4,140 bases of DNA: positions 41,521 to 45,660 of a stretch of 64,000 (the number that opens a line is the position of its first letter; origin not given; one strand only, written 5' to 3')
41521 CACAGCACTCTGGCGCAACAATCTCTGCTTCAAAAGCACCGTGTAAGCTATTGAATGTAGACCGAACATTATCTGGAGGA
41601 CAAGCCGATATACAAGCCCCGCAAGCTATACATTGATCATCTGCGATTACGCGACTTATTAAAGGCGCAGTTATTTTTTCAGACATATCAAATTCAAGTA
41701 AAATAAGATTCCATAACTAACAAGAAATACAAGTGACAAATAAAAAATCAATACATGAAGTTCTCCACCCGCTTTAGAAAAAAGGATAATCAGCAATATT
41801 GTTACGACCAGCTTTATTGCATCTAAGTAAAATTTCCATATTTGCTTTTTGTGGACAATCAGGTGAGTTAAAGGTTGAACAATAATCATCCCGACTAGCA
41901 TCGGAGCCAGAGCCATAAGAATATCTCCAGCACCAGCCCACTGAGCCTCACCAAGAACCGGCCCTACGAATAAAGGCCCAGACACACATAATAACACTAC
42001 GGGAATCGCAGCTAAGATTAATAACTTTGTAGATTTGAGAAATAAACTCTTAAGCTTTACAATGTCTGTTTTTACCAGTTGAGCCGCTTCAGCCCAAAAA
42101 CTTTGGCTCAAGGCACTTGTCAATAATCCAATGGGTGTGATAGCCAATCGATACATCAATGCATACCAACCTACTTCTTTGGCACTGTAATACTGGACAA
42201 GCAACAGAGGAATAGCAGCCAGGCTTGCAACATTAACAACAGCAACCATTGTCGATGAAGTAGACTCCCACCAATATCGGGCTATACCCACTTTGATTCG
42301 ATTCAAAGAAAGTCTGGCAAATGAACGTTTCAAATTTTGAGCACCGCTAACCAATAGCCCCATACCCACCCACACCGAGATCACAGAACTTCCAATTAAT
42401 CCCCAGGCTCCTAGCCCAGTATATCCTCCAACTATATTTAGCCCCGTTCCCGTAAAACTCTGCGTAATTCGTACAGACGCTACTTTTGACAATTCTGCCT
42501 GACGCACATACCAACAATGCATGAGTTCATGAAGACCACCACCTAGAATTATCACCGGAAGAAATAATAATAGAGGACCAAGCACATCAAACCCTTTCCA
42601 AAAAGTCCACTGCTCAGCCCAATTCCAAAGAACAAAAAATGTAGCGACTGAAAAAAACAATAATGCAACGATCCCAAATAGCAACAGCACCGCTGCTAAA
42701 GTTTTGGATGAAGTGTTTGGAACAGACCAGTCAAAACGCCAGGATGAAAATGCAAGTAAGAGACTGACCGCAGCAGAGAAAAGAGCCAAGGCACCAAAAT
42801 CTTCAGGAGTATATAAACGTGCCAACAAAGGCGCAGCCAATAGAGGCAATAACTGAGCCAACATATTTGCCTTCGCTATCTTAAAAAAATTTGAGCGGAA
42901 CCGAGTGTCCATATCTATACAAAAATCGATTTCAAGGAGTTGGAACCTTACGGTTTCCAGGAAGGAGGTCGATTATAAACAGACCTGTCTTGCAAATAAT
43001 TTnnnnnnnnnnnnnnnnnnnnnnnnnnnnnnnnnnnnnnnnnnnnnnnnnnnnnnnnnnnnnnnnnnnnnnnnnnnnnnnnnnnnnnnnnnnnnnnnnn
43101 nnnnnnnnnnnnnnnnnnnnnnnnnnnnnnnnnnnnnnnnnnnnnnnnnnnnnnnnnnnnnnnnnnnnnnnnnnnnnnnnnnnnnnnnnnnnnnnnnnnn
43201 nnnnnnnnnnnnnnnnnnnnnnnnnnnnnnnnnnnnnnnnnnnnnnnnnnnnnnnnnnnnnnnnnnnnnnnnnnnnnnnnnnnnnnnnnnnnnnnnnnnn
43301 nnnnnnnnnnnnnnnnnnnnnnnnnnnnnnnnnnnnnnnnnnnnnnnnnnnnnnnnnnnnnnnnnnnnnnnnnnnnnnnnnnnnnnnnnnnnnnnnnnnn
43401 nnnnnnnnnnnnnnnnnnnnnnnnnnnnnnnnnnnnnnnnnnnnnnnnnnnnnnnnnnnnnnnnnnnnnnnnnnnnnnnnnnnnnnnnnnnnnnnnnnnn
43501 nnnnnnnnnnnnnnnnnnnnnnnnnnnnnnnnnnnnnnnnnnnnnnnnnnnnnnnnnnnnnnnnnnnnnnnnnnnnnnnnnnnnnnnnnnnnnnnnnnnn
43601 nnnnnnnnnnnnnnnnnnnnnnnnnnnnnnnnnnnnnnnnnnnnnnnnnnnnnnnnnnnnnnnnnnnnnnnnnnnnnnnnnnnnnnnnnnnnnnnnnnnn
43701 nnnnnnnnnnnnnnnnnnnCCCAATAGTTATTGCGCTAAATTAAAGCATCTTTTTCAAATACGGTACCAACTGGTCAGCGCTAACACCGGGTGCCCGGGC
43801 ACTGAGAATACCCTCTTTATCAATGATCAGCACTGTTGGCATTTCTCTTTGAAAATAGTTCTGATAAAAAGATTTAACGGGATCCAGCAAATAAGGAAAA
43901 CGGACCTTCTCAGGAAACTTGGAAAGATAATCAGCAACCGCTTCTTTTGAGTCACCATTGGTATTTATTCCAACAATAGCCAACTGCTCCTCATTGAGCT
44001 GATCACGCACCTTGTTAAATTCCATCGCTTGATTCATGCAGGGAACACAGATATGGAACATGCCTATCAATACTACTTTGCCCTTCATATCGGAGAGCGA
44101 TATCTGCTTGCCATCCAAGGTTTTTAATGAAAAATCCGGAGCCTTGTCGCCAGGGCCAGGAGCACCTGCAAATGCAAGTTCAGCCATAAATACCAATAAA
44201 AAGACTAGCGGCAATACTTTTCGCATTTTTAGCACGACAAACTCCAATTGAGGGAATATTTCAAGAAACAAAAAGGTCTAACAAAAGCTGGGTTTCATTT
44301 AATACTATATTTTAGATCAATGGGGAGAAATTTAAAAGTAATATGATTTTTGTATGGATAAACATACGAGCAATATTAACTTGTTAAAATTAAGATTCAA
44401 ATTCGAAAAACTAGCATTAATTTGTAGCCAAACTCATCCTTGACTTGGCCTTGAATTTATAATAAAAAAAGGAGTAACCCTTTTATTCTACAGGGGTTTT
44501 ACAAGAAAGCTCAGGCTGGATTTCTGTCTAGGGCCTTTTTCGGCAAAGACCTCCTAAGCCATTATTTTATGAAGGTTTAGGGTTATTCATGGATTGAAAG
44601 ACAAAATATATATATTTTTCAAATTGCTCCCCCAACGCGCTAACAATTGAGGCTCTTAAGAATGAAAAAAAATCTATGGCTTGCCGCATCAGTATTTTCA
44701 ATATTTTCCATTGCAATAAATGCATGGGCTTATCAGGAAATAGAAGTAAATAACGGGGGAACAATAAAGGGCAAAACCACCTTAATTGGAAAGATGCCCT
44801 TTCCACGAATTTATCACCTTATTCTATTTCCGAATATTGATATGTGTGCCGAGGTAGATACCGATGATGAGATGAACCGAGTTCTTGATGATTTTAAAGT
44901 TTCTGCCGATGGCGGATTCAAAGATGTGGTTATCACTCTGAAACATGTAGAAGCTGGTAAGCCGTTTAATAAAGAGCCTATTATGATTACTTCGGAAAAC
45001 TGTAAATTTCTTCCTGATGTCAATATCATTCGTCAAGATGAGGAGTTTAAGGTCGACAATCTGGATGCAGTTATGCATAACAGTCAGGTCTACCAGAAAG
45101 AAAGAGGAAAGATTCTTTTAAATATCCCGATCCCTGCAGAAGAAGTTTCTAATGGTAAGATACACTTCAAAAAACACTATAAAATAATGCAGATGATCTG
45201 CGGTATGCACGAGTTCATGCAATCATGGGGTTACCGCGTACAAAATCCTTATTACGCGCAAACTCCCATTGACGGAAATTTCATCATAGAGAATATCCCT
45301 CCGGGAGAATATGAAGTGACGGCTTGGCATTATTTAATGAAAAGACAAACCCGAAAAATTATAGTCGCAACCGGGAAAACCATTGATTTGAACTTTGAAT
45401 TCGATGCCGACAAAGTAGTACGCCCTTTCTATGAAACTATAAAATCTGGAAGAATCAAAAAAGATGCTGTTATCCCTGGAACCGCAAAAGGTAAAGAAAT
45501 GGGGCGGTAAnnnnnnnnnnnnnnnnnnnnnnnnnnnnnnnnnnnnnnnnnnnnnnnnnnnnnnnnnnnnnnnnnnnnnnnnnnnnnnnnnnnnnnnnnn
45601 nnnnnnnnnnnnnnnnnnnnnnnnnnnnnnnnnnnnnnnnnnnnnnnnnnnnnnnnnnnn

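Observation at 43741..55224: Copper/haem periplasmic redox island built around a giant multicopper oxidase; candidate undescribed electron-transfer or metal-oxidation system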

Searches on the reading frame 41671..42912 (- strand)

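Call 8: search_protein_families(library=ncbifam, proteins=[window:41671-42912:-], max_evalue=0.001)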
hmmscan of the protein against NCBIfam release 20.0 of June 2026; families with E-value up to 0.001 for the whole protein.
window:41671-42912:- (413 aa): 0 families

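Call 28: search_protein_families(library=pfam, proteins=[window:41671-42912:-], max_evalue=0.00001)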
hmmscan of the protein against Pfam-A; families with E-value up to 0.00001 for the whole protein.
window:41671-42912:- (413 aa): 1 family
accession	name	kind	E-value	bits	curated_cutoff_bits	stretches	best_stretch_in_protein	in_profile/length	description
PF13440.11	Polysacc_synt_3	-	1.1e-17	64.7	23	1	29-326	1-289/293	Polysaccharide biosynthesis protein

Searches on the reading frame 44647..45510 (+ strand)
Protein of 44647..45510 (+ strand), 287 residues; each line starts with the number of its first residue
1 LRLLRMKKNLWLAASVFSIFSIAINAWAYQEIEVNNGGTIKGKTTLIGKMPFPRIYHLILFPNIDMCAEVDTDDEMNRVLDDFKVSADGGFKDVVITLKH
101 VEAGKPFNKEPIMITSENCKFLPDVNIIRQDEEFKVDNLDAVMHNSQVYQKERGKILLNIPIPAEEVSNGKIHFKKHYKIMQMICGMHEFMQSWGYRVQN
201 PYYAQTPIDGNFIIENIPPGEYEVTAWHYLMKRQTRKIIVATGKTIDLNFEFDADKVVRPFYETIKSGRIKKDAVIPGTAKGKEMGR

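Call 4: search_protein_families(library=pfam, proteins=[window:44647-45510:+], max_evalue=0.01)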
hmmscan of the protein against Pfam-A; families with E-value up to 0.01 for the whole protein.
window:44647-45510:+ (287 aa): 3 families
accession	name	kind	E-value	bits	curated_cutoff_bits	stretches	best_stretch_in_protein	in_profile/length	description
PF14686.12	fn3_3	-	8.8e-07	29.1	24.4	1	202-248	27-75/75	Polysaccharide lyase family 4, domain II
PF13620.12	CarboxypepD_reg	-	8.6e-06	26.5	32.3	1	202-251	30-80/82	Carboxypeptidase regulatory-like domain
PF13715.12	CarbopepD_reg_2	-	8.2e-05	23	32.2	1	205-255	29-79/88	CarboxypepD_reg-like domain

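Call 8: search_protein_families(library=ncbifam, proteins=[window:44647-45510:+], max_evalue=0.001)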
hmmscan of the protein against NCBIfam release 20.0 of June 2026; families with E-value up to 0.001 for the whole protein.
window:44647-45510:+ (287 aa): 1 family
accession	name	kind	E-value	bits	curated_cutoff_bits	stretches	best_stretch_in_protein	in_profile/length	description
NF052345.1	S_layer_anammox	exception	0.00043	17.7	1400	1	203-260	1340-1399/1596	Kustd1514 family S-layer glycoprotein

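Call 94: search_solved_structures(query=window:44662-45510:+, max_evalue=1)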
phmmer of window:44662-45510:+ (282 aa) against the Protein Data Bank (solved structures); distinct sequences matched with E-value up to 1: 5.
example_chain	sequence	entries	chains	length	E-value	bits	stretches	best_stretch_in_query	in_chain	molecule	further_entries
7olc_LH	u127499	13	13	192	0.62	12.4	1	189-244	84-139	60S ribosomal protein l9-like protein | uL6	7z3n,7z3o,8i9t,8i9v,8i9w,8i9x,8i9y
8pv8_LH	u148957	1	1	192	0.63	12.4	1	189-244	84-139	60S ribosomal protein l9-like protein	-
7lbe_H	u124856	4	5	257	0.66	12.3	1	1-37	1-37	Fab MSL-109 heavy chain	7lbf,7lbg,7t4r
8hkx_AS4E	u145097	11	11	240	0.69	12.2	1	64-133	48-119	30S ribosomal protein S4e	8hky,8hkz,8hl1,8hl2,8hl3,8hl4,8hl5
7t4s_H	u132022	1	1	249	0.92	11.8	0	1-36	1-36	Fab 8I21 heavy chain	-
